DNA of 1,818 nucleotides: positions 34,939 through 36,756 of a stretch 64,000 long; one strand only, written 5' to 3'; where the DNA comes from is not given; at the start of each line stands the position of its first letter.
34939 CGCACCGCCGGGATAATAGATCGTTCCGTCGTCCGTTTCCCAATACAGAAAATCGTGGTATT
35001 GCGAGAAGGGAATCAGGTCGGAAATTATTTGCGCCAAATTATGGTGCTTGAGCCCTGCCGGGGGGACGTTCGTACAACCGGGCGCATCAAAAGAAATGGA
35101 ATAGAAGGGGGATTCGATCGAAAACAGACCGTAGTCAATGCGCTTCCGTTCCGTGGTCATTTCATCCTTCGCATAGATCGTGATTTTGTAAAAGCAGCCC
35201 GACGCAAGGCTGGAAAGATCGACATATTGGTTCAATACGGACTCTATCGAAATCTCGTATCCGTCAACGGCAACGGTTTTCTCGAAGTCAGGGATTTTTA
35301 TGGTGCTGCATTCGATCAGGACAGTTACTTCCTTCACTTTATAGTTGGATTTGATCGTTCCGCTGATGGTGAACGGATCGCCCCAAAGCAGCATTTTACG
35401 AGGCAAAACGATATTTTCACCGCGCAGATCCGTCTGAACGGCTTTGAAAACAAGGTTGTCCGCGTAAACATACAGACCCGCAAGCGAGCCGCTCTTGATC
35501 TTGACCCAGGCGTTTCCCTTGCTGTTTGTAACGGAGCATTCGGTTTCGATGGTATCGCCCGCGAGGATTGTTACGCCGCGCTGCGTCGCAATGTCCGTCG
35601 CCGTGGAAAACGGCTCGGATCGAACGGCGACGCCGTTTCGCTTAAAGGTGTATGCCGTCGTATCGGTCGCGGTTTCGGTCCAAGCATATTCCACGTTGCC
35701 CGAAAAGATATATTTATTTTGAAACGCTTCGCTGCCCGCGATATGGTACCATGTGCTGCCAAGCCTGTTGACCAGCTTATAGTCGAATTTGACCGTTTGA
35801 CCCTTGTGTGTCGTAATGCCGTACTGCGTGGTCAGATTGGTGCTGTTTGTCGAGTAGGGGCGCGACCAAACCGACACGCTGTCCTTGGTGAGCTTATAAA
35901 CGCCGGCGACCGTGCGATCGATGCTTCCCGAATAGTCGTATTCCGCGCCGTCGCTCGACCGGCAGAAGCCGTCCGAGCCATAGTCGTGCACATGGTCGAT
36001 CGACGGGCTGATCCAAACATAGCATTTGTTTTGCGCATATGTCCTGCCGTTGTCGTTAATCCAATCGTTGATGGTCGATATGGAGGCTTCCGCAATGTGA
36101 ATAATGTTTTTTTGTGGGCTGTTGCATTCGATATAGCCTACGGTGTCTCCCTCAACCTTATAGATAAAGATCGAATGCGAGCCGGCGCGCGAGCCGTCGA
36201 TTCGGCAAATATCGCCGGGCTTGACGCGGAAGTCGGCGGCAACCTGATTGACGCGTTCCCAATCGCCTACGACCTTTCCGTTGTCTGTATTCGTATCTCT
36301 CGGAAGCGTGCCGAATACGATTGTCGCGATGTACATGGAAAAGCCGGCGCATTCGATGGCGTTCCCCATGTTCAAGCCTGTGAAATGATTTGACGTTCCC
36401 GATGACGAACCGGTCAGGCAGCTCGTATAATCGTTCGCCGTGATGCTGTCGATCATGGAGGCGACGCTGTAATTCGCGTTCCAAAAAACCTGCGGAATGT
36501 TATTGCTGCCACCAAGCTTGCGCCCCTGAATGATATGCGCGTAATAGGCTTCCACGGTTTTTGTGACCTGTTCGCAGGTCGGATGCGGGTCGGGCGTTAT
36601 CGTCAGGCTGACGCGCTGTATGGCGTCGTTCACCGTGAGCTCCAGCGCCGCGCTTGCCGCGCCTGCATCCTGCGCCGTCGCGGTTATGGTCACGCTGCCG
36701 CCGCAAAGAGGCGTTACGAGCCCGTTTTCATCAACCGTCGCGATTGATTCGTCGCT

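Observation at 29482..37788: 2768-aa secreted mosaic protein with no recognisable cell-wall anchor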

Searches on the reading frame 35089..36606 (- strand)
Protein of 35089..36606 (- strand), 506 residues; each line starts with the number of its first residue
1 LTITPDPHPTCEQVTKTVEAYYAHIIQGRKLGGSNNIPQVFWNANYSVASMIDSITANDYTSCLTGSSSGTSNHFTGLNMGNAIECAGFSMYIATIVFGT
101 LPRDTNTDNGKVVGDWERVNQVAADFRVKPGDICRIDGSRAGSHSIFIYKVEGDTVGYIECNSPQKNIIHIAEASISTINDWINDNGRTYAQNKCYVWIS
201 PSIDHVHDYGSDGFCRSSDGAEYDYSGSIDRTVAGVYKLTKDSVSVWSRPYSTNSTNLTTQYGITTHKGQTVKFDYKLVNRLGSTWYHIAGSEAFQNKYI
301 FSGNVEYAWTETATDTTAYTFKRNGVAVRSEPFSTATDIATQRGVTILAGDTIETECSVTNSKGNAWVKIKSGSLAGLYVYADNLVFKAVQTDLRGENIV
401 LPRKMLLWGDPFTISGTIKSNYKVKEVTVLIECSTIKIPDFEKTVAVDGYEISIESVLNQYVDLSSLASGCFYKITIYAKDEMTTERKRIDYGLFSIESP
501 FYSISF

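Call 11: search_solved_structures(query=window:35089-36606:-, max_evalue=10, show_alignments=2)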
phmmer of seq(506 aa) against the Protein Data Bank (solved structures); distinct sequences matched with E-value up to 10: 0.

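Call 12: find_homologous_proteins(query=window:35089-36606:-, max_evalue=0.001)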
Query seq(506 aa): 7219 candidates shared short words with the query, none scored E <= 0.001.

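Call 17: search_protein_families(library=ncbifam, max_evalue=1, proteins=[window:35089-36606:-])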
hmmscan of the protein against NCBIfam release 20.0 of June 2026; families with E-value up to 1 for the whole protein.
window:35089-36606:- (506 aa): 0 families

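Call 25: search_protein_representatives(protein=window:35089-36606:-)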
Query: 506 residues. Proteins with E-value up to 0.001 (for the whole library): 65; up to 1e-10: 16; up to 1e-30: 1. The best 65 are listed.
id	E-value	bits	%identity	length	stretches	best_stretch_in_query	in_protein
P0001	0.0e+00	1153.4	100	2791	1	1-506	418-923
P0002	5.4e-20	87.8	26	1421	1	205-506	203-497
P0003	1.5e-18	83.1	33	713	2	39-164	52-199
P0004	2.5e-18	82.4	30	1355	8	203-374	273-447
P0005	1.7e-17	79.6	28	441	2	30-187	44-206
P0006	2.2e-17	79.2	40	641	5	194-306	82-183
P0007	3.3e-15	72.1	33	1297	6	201-306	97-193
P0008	1.2e-14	70.2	42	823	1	204-318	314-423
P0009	1.6e-13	66.5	35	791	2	197-316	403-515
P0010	7.1e-13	64.4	31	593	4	54-176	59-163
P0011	8.6e-12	60.8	36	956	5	402-486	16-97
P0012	1.0e-11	60.6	31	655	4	405-491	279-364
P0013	1.1e-11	60.4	41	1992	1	72-190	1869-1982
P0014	6.3e-11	57.9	37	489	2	12-158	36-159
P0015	7.5e-11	57.7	34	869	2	180-320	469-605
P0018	7.6e-10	54.4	33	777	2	66-179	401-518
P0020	1.7e-09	53.2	35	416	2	69-186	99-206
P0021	5.8e-09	51.5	35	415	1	40-185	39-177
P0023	1.5e-08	50.1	30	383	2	11-256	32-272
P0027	1.1e-07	47.2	36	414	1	11-163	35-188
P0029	2.6e-07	46.0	35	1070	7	402-485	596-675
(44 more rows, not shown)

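Call 26: search_protein_families(library=pfam, max_evalue=0.01, proteins=[P0003, P0005, P0010, P0013, P0014, P0018, P0020, P0021, P0023, P0027])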
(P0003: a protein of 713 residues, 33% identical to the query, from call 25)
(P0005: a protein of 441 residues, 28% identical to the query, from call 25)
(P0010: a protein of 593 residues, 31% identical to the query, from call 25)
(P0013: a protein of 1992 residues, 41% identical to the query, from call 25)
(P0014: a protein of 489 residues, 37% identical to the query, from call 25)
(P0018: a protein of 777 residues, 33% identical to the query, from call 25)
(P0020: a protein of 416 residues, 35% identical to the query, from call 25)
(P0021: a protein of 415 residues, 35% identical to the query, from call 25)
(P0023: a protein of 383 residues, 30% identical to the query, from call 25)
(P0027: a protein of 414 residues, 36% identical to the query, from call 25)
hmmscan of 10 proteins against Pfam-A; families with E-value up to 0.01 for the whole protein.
P0003 (713 aa): 4 families
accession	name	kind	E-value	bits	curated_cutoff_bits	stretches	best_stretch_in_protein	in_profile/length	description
PF08239.17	SH3_3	-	8.9e-12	45.5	27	2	667-712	12-53/54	Bacterial SH3 domain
PF06347.19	SH3_4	-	0.00048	20.3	24.1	0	601-620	32-52/56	Bacterial SH3 domain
PF24246.1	SH3b_T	-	0.00087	20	27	1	654-712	18-71/74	SH3b_T domain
PF05257.22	CHAP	-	0.0028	18.6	26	1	106-197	7-81/81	CHAP domain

P0005 (441 aa): 1 family
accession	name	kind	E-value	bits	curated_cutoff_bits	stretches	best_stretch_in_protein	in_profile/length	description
PF19087.6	DUF5776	-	0.0093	16.6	27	1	246-303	1-57/67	Domain of unknown function (DUF5776)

P0010 (593 aa): 2 families
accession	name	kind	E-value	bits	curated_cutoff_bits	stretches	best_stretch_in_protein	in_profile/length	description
PF08239.17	SH3_3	-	4.5e-22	78.4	27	2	207-262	1-54/54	Bacterial SH3 domain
PF19087.6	DUF5776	-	1.1e-07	32.4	27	0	396-432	28-63/67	Domain of unknown function (DUF5776)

P0013 (1992 aa): 4 families
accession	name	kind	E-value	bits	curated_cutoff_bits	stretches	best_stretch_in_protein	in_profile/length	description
PF13306.12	LRR_5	-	1.6e-188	616.7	27.7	8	411-515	1-105/127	BspA type Leucine rich repeat region (6 copies)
PF09479.16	Flg_new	-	1.4e-51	172.9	27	7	1714-1787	1-64/65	Listeria-Bacteroides repeat domain (List_Bact_rpt)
PF13855.12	LRR_8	-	3.9e-13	49.4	27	0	841-891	8-58/61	Leucine rich repeat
PF18998.6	Flg_new_2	-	2.2e-11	44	23.6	1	1229-1294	2-71/73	Divergent InlB B-repeat domain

P0014 (489 aa): 1 family
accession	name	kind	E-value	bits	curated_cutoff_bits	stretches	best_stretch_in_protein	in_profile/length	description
PF09479.16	Flg_new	-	8.4e-07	29.5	27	1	204-278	2-64/65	Listeria-Bacteroides repeat domain (List_Bact_rpt)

P0018 (777 aa): 1 family
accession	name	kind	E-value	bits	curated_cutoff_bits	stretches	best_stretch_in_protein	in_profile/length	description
PF09479.16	Flg_new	-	2.1e-09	37.8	27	1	541-591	3-49/65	Listeria-Bacteroides repeat domain (List_Bact_rpt)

P0020 (416 aa): 1 family
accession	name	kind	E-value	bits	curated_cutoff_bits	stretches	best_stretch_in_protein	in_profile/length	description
PF09479.16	Flg_new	-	0.0038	17.7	27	0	236-278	2-44/65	Listeria-Bacteroides repeat domain (List_Bact_rpt)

P0021 (415 aa): 1 family
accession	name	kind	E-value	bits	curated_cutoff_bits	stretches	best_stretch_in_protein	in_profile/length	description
PF08239.17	SH3_3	-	2.2e-09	37.8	27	1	373-414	16-53/54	Bacterial SH3 domain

P0023 (383 aa): 0 families

P0027 (414 aa): 2 families
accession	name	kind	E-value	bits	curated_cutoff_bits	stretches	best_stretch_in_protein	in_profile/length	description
PF13306.12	LRR_5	-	5.6e-09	36.4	27.7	1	324-388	39-104/127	BspA type Leucine rich repeat region (6 copies)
PF05257.22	CHAP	-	0.001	20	26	1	118-187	9-81/81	CHAP domain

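Call 28: search_protein_families(library=pfam, max_evalue=0.01, proteins=[P0002, P0004, P0006, P0007, P0008, P0009, P0011, P0012, P0029])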
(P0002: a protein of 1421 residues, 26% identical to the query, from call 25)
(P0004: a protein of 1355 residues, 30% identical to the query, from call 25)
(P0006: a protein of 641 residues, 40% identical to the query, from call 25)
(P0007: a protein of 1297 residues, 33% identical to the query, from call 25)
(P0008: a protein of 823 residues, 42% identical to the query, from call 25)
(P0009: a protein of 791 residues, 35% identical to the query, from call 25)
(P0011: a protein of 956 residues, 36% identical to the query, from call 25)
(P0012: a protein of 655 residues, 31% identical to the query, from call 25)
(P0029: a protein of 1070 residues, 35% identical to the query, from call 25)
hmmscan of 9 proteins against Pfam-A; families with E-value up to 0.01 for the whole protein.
P0002 (1421 aa): 4 families
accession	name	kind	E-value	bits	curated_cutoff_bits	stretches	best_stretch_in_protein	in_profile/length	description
PF13306.12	LRR_5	-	7.9e-28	97.3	27.7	2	808-879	15-86/127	BspA type Leucine rich repeat region (6 copies)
PF09479.16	Flg_new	-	3.9e-08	33.7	27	0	598-622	20-44/65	Listeria-Bacteroides repeat domain (List_Bact_rpt)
PF10030.15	DUF2272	-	0.00021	21.6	27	1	38-171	27-159/191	Uncharacterized protein conserved in bacteria (DUF2272)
PF05257.22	CHAP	-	0.00027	21.8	26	1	58-124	5-59/81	CHAP domain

P0004 (1355 aa): 5 families
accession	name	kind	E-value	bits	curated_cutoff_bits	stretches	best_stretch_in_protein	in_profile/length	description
PF09479.16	Flg_new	-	7.9e-37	125.6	27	3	549-618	1-65/65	Listeria-Bacteroides repeat domain (List_Bact_rpt)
PF00900.26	Ribosomal_S4e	-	4.1e-09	36.5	25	0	237-274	23-62/75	Ribosomal family S4e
PF25369.1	SH3_VIII-1_N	-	7.2e-07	28.9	27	0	165-182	2-19/45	Myosin-1-like, N-terminal SH3 domain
PF18998.6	Flg_new_2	-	6.1e-06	26.6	23.6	1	549-621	1-71/73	Divergent InlB B-repeat domain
PF08720.15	Hema_stalk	-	0.00032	20.9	26.9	0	334-367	115-148/175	Influenza C hemagglutinin stalk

P0006 (641 aa): 6 families
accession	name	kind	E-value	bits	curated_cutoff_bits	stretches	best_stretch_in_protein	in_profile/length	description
PF08239.17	SH3_3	-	1.3e-09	38.5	27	1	38-90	2-53/54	Bacterial SH3 domain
PF08720.15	Hema_stalk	-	1.9e-05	24.9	26.9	0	60-92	114-146/175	Influenza C hemagglutinin stalk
PF06613.17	KorB_C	-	0.00011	22.5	25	0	324-354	11-41/59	KorB C-terminal beta-barrel domain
PF17450.8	Melibiase_2_C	-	0.00083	20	22.5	0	303-325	5-27/87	Alpha galactosidase A C-terminal beta sandwich domain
PF03217.20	SlpA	-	0.0012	19.4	23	0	138-177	18-60/63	Surface layer protein A domain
PF19087.6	DUF5776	-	0.0015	19.1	27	0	139-177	23-60/67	Domain of unknown function (DUF5776)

P0007 (1297 aa): 7 families
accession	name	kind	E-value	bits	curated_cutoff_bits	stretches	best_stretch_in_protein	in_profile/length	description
PF09479.16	Flg_new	-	4.8e-37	126.3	27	4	809-874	1-64/65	Listeria-Bacteroides repeat domain (List_Bact_rpt)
PF13927.12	Ig_3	-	2.7e-10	41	30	2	1052-1126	1-78/78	Immunoglobulin domain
PF07679.22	I-set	-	3.9e-06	27.3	23.7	1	962-1048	1-89/90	Immunoglobulin I-set domain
PF13895.12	Ig_2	-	4.7e-05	24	27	1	1056-1140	3-79/79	Immunoglobulin domain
PF19087.6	DUF5776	-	0.0034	18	27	0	740-800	3-60/67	Domain of unknown function (DUF5776)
PF19081.6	Ig_7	-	0.0065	17.2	27.3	1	1056-1138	7-78/84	Ig-like domain CHU_C associated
PF25369.1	SH3_VIII-1_N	-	0.008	16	27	0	790-800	3-13/45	Myosin-1-like, N-terminal SH3 domain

P0008 (823 aa): 3 families
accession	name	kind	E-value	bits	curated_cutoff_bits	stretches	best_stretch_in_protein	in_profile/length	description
PF09479.16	Flg_new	-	2.6e-18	66.3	27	2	218-291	1-65/65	Listeria-Bacteroides repeat domain (List_Bact_rpt)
PF13529.12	Peptidase_C39_2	-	5.9e-08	33.8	24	1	42-156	2-134/143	Peptidase_C39 like family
PF12385.14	Peptidase_C70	-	0.0017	18.7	19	0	751-813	77-137/141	Papain-like cysteine protease AvrRpt2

P0009 (791 aa): 3 families
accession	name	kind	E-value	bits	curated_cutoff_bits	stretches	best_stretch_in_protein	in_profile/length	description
PF01551.29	Peptidase_M23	-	3.6e-29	101.2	28.7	1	64-155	1-91/96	Peptidase family M23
PF09479.16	Flg_new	-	3.4e-13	49.9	27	2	536-606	2-64/65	Listeria-Bacteroides repeat domain (List_Bact_rpt)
PF12019.13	GspH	-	0.0049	17.8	21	0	522-557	56-95/108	Type II transport protein GspH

P0011 (956 aa): 4 families
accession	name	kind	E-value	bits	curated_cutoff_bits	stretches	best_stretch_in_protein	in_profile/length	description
PF05257.22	CHAP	-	9.3e-12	45.7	26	1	582-673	4-81/81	CHAP domain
PF13860.13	FlgD_ig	-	2.2e-10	40.8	27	0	236-287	7-58/79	FlgD Ig-like domain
PF06321.17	P_gingi_FimA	-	0.00016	22.4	21.4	0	248-302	26-77/153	Major fimbrial subunit protein (FimA)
PF10030.15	DUF2272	-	0.00073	19.8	27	1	577-644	44-111/191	Uncharacterized protein conserved in bacteria (DUF2272)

P0012 (655 aa): 3 families
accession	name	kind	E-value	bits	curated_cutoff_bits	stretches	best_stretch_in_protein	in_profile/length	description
PF15418.12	DUF4625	-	1.2e-06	29.3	27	0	385-466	29-121/131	Domain of unknown function (DUF4625)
PF07495.19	Y_Y_Y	-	0.00075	19.8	26.6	0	197-247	6-55/65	Y_Y_Y domain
PF08481.16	GBS_Bsp-like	-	0.0041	17.5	31.6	0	178-248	19-87/92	GBS Bsp-like repeat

P0029 (1070 aa): 6 families
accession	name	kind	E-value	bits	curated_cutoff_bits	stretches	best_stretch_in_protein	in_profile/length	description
PF05257.22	CHAP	-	6.4e-17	62.3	26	1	949-1036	4-81/81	CHAP domain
PF13860.13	FlgD_ig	-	1.2e-12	48.1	27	0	712-769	10-68/79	FlgD Ig-like domain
PF07823.17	CPDase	-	4.6e-07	30.2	21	0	428-467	65-105/199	Cyclic phosphodiesterase-like protein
PF06321.17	P_gingi_FimA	-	2.7e-06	28.1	21.4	0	399-454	26-78/153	Major fimbrial subunit protein (FimA)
PF15418.12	DUF4625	-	2.8e-06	28.1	27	0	268-302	25-60/131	Domain of unknown function (DUF4625)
PF16127.10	DUF4839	-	0.0044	17.6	25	0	693-720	78-105/123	Domain of unknown function (DUF4839)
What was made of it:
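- On Pfam CHAP (PF05257): Homologues reach only E 1e-3 to 3e-4, below the cut-off (calls 26, 28).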

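Call 35: predict_structure(alignment_id=A1)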
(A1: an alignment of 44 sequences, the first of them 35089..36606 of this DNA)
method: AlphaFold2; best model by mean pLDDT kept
length: 506 residues; sequences in the alignment: 44
mean_pLDDT: 74.7   pTM: 0.47
mean pLDDT of the five models: 74.7, 74.4, 74.3, 74.0, 73.8
residues with pLDDT >= 90: 181; 70-90: 169; 50-70: 56; < 50: 100
segments of 3 or more residues with pLDDT < 50: 30-32, 107-113, 189-193, 204-206, 314-351, 366-402, 502-506
pLDDT, mean of each block of 10 residues (from residue 1): 77 92 78 62 94 93 90 82 88 92 63 67 85 82 87 93 76 92 65 57 57 72 85 94 94 82 91 94 92 81 94 47 30 32 34 60 52 32 27 30 64 87 93 85 95 94 88 91 84 75 44
secondary structure, 60 per line:
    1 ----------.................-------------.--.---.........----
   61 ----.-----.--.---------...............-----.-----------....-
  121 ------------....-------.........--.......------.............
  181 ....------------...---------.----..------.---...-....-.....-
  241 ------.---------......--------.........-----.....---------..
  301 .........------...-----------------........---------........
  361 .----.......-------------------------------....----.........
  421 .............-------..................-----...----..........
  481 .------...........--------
elements in order: H11-27 H48-56 H85-98 E116-119 E133-136 E144-152 E155-161 E168-175 H176-184 E197-199 E235-239 H258-262 E271-279 E285-289 E299-301 E305-309 H336-343 E353-361 E366-372 E404-407 E412-433 E441-453 H454-458 E471-481 E488-498
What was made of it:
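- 35431..35667 (-): SH3b/GW-like module 2, aa 708-786 (more divergent). Poorly modelled, pLDDT 30-60 (call 35).
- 35104..35406 (-): Ig-like beta-sandwich domain ('module C'), aa 795-895. pLDDT ~85-95 in the model (call 35).
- In the model the Cys lies at a helix start and the His and Glu lie on successive strands (call 35). The second copy models poorly (call 35).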

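Call 37: fold_search(model_id=the predicted structure, library=pdb)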
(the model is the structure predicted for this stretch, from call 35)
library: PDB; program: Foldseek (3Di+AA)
matches with E <= 10: 1585; with E <= 0.001: 4
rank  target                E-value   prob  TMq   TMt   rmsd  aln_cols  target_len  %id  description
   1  5d76_B                1.5e-06  1.00  0.18  0.36  18.0       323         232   13  The crystal structure of Ly7917 with the hydrolyzing product of MDP (released 2016-08-17)
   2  5d74_A                6.7e-06  1.00  0.19  0.36  17.9       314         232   11  The crystal structure of Ly7917 (released 2016-08-17)
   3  5d74_B                1.3e-05  1.00  0.16  0.32  18.4       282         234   13  The crystal structure of Ly7917 (released 2016-08-17)
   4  5d76_A                1.5e-05  1.00  0.19  0.36  17.1       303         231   11  The crystal structure of Ly7917 with the hydrolyzing product of MDP (released 2016-08-17)
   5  5hno_C                3.6e-03  1.00  0.17  0.46   4.3       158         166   15  The structure of the kdo-capped saccharide binding subunit of the O-12 specific ABC transporter, Wzt (released 2016-03-09)
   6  8gzv_B                4.0e-03  1.00  0.11  0.46   4.6        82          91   21  Klebsiella pneumoniae FtsZ complexed with monobody (P212121) (released 2023-07-19)
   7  8gzx_B                4.0e-03  1.00  0.10  0.43   5.6        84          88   21  Escherichia coli FtsZ complexed with monobody (P212121) (released 2023-07-19)
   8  2n80_MODEL_1_B        4.0e-03  1.00  0.18  0.43   8.3       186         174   14  p75NTR DD:RhoGDI (released 2015-12-23)
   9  5h1d                  4.2e-03  1.00  0.18  0.53   8.1       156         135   15  Crystal structure of C-terminal of RhoGDI2 (released 2016-10-26)
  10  5hnp_A                5.3e-03  1.00  0.16  0.44  10.0       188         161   12  The structure of the kdo-capped saccharide binding subunit of the O-12 specific ABC transporter, Wzt (released 2016-03-09)
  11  6gvl_A                5.6e-03  0.95  0.12  0.28  13.2       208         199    9  Second pair of Fibronectin type III domains of integrin beta4 bound to the bullous pemphigoid antigen BP230 (BPAG1e) (released 2019-03-20)
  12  4wtx                  5.9e-03  1.00  0.13  0.56   3.7        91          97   16  Crystal structure of the fourth FnIII domain of integrin beta4 (released 2015-02-11)
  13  2qki_E                6.6e-03  0.87  0.13  0.30  17.6       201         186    9  Human C3c in complex with the inhibitor compstatin (released 2007-08-14)
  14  9x53                  7.0e-03  1.00  0.18  0.53   7.7       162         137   15  Crystal structure of RhoGDI2 in complex with Compound HR3119 (released 2025-10-29)
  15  1ft0_B                7.4e-03  1.00  0.18  0.54   7.7       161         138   12  CRYSTAL STRUCTURE OF TRUNCATED HUMAN RHOGDI K113A MUTANT (released 2001-05-02)
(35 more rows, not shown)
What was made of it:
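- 35104..35406 (-): Fold hits are FN3/Ig-like domains (call 37).
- On CHAP / NlpC-P60 papain-fold peptidoglycan hydrolases: Foldseek: Ly7917, E 1.5e-6 (call 37).
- The best PDB fold hit is the CHAP+SH3b lysin Ly7917, E 1.5e-6, aligned across both domains (call 37).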

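Call 63: list_cluster_members(proteins=[P0001])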
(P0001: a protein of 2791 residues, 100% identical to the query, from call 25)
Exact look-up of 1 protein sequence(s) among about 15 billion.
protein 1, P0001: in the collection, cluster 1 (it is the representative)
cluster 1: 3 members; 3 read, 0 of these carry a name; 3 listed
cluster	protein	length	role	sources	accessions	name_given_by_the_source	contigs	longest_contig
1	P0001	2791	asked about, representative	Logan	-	-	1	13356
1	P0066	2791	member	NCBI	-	-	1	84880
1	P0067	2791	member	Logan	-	-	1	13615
